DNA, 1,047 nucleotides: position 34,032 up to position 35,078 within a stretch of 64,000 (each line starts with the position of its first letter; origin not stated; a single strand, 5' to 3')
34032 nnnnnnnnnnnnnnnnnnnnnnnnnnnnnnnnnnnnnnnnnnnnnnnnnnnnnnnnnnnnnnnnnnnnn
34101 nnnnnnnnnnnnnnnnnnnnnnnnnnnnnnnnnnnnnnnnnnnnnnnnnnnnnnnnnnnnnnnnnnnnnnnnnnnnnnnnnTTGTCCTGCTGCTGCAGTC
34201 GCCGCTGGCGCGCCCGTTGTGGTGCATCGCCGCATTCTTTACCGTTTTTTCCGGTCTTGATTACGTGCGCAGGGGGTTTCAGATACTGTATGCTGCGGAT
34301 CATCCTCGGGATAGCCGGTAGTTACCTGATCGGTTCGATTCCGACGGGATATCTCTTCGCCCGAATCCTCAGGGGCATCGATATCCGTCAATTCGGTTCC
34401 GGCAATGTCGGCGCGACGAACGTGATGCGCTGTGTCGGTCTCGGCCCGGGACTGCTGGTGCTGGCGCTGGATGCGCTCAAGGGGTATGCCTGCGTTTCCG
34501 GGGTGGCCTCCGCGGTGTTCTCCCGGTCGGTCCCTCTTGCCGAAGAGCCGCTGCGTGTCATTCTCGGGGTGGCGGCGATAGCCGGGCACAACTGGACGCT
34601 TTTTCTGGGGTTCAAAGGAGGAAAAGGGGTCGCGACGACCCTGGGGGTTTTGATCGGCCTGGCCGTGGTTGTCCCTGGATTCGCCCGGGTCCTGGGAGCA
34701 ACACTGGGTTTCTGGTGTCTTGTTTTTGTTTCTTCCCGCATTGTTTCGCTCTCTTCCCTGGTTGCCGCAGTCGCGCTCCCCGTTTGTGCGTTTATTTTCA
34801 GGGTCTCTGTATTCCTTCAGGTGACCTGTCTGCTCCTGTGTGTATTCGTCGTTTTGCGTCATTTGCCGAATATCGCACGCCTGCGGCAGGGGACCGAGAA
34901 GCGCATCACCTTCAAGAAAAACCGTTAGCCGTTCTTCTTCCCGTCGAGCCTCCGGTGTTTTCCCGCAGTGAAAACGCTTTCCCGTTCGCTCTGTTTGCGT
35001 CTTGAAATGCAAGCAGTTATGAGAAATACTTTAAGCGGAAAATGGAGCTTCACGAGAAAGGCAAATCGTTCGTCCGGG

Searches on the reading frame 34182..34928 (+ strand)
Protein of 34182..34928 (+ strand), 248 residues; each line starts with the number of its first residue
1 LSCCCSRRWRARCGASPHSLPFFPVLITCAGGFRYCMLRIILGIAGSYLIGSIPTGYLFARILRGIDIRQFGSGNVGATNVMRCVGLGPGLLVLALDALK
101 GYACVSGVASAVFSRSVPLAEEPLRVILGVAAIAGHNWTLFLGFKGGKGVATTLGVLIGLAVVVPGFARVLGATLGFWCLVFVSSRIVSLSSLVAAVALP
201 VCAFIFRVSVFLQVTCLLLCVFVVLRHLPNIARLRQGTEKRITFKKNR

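Call 65: search_protein_families(library=pfam, proteins=[window:34182-34928:+], max_evalue=0.01)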
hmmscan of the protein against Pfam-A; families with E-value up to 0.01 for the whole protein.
window:34182-34928:+ (248 aa): 1 family
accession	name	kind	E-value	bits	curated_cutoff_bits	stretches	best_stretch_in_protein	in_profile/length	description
PF02660.20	G3P_acyltransf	-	1.4e-50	172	24.1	1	47-234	2-164/164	Glycerol-3-phosphate acyltransferase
